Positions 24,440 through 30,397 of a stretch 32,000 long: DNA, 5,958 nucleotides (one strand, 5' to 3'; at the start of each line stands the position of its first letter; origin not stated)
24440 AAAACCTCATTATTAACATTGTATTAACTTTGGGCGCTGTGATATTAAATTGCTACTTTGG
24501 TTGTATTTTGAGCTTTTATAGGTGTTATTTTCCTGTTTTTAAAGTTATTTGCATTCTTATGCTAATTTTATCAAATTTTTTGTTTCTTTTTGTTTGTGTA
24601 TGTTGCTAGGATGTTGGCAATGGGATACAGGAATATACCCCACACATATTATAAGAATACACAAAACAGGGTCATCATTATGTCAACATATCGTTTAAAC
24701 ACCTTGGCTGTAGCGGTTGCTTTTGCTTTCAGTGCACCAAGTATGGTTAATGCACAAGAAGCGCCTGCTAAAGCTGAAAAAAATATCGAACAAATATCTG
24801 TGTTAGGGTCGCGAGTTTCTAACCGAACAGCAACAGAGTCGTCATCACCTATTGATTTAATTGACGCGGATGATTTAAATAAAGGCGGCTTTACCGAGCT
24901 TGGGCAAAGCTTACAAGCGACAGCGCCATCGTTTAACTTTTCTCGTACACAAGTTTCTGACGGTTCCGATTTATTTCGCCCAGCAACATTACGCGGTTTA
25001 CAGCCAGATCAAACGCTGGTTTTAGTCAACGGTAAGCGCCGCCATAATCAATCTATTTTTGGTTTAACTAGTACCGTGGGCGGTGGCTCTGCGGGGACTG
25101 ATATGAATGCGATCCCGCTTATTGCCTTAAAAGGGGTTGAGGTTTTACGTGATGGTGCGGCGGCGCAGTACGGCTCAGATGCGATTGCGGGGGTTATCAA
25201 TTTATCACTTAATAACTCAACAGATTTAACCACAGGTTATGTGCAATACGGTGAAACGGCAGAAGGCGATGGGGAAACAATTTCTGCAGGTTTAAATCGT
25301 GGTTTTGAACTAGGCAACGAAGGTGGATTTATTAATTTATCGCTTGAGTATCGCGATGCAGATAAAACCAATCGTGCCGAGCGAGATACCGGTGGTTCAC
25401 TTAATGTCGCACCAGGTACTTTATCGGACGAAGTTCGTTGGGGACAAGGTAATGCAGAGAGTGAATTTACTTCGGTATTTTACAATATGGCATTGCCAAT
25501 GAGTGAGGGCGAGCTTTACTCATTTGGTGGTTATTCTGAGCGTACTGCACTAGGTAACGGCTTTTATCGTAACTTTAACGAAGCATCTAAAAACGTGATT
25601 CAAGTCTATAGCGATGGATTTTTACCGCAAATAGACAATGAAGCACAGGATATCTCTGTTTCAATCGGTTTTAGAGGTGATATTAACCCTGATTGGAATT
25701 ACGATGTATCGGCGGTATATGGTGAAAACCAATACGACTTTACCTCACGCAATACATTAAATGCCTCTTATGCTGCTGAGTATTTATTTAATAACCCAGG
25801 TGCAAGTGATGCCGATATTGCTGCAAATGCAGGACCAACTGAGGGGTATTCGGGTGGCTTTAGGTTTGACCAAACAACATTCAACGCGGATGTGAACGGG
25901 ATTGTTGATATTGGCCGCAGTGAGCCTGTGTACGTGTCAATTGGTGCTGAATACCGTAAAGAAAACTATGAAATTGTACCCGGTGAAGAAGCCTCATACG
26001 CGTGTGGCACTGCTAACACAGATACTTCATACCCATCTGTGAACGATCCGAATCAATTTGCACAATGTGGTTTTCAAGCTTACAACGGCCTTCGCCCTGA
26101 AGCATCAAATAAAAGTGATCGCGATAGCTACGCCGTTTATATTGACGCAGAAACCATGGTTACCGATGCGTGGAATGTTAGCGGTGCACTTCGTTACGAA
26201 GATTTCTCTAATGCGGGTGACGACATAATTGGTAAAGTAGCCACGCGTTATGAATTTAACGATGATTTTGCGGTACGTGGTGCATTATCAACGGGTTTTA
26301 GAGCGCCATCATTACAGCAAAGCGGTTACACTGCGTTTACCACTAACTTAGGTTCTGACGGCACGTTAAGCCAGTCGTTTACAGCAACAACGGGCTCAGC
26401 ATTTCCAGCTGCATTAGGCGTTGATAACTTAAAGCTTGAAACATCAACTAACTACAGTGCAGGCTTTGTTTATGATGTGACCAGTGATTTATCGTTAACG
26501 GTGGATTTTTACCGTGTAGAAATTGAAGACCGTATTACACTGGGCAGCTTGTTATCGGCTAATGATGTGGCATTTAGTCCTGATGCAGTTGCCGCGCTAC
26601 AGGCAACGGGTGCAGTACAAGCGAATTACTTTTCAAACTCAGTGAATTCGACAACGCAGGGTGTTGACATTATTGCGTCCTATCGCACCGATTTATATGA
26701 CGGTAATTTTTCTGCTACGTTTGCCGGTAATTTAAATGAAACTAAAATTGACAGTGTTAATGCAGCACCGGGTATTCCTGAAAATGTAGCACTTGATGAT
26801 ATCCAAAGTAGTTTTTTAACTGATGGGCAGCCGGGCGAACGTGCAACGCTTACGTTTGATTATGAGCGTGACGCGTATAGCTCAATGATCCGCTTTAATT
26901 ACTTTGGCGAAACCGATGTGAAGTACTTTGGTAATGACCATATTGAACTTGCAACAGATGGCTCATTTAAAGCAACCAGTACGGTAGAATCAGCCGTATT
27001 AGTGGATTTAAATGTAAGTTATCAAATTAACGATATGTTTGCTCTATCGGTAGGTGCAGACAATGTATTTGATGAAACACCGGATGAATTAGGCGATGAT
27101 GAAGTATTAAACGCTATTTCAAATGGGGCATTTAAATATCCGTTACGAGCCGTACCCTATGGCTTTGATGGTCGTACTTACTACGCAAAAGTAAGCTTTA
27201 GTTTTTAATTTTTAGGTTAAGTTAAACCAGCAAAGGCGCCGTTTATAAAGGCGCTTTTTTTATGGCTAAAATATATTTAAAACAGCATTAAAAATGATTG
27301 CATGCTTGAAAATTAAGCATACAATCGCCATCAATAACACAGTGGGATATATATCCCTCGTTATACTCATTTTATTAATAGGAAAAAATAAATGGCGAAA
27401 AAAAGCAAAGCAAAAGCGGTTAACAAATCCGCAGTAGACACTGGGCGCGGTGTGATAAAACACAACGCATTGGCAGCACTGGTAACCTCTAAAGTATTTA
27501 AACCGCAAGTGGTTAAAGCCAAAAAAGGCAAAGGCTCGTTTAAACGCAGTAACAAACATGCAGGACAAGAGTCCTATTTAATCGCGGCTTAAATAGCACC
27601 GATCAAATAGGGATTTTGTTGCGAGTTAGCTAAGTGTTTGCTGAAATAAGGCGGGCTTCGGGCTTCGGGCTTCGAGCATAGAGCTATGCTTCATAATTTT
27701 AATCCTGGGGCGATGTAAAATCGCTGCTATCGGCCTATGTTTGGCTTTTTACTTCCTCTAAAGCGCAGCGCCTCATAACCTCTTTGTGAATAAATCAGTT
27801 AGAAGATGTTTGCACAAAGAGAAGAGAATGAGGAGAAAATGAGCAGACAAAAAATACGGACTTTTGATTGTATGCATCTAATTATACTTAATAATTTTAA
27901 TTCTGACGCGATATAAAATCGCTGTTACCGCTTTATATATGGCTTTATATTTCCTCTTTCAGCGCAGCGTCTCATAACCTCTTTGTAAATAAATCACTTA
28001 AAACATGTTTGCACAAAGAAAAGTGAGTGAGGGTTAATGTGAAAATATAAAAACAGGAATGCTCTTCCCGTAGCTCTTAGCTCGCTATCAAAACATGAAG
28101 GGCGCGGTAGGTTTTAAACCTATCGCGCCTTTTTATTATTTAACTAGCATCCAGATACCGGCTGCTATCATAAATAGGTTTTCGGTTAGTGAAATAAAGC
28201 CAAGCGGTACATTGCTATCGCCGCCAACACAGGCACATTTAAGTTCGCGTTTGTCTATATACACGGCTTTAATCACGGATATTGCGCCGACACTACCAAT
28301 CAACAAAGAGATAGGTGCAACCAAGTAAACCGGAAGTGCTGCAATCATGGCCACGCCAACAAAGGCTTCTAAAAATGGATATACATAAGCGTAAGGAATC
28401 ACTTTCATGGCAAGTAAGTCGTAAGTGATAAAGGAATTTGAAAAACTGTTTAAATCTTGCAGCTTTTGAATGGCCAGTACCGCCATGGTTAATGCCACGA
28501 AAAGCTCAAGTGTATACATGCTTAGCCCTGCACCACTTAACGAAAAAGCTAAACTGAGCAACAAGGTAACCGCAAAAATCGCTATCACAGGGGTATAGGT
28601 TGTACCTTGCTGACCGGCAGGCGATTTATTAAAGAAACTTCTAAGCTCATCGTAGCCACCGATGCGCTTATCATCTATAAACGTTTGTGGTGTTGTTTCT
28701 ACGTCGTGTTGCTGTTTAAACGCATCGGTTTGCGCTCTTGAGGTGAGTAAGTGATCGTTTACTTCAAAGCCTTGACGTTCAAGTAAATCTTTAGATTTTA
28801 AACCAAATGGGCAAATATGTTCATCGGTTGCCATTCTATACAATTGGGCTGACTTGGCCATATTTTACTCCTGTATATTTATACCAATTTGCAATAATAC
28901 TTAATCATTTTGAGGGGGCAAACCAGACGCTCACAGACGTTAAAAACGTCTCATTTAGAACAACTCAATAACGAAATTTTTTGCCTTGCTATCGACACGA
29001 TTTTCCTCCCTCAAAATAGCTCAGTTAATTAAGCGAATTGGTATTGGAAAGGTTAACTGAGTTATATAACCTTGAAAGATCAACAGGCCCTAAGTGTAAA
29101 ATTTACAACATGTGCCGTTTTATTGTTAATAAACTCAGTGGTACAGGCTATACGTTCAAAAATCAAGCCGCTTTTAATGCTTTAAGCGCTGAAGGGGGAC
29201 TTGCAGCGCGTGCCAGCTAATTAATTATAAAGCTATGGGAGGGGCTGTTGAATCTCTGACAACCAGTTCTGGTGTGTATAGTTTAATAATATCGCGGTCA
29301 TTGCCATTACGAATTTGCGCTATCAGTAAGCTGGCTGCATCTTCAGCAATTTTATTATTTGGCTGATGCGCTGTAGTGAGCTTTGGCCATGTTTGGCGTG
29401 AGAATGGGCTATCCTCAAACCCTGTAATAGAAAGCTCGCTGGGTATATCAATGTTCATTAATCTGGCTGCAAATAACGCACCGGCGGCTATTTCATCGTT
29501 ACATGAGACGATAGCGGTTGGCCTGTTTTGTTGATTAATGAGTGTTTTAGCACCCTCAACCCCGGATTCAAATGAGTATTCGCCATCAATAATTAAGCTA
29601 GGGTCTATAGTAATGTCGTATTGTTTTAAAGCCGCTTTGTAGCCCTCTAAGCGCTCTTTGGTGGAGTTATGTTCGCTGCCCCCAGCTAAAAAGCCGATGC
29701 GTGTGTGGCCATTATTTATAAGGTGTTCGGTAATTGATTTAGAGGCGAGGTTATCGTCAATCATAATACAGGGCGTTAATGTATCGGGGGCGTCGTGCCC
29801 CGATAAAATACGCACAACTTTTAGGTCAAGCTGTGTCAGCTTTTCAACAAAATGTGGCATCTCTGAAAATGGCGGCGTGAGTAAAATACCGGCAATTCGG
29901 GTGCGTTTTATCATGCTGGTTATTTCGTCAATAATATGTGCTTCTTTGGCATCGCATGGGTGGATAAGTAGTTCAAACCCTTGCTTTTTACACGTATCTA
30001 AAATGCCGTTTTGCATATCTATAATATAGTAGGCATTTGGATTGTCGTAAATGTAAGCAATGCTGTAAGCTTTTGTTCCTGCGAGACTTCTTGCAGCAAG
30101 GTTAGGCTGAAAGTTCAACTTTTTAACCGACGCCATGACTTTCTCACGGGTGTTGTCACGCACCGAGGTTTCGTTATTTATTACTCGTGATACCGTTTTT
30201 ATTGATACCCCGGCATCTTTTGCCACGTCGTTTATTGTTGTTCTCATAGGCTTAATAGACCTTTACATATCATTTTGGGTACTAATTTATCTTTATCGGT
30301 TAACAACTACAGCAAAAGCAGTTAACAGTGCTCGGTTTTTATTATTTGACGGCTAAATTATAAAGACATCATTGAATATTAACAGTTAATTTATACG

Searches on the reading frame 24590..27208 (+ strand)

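Call 3: search_protein_families(library=pfam, proteins=[window:24590-27208:+], max_evalue=0.01)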
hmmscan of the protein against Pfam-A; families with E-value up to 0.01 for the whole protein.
window:24590-27208:+ (872 aa): 2 families
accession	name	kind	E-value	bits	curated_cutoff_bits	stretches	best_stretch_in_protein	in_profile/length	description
PF00593.30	TonB_dep_Rec_b-barrel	-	7.1e-32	112.2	27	1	310-826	19-436/436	TonB dependent receptor-like, beta-barrel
PF07715.20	Plug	-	7.8e-18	65.4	23.9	1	82-202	3-107/107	TonB-dependent Receptor Plug Domain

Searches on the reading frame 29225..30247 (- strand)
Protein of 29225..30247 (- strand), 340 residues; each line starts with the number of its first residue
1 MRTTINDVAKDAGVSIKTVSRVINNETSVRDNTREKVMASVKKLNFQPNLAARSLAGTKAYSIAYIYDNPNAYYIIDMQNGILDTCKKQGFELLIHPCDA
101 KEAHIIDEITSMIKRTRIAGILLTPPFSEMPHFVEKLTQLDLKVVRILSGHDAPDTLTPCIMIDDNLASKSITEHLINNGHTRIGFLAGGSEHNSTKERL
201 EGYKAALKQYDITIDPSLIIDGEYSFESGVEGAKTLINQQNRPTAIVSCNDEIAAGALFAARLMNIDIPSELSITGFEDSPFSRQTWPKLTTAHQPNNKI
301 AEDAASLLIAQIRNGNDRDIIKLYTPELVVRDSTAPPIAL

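Call 45: find_encoding_contigs(protein=window:29225-30247:-, flank=9000, max_places=1)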
Protein window:29225-30247:- (340 aa): 20 contigs read that carry it; 1 place shown.
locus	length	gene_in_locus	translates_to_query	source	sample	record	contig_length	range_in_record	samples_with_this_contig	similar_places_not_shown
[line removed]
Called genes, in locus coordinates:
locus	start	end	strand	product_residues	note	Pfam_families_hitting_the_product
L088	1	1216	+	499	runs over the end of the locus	PF09994:T6SS_Tle1-like_cat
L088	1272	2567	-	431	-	PF07690:MFS_1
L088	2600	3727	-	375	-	PF01979:Amidohydro_1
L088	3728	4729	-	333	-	PF01380:SIS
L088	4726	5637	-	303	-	PF01869:BcrAD_BadFG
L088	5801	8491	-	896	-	PF03173:CHB_HEX, PF02838:Glyco_hydro_20b, PF00728:Glyco_hydro_20, PF03174:CHB_HEX_C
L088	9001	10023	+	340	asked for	PF00356:LacI, PF00532:Peripla_BP_1, PF13407:Peripla_BP_4, PF13377:Peripla_BP_3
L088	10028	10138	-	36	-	-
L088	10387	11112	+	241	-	PF07291:MauE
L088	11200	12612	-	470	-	PF00324:AA_permease, PF13520:AA_permease_2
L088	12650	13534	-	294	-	PF05985:EutC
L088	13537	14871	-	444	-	PF06751:EutB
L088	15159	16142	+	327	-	PF00165:HTH_AraC (faint), PF12833:HTH_18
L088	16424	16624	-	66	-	PF03889:ArfA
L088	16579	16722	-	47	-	-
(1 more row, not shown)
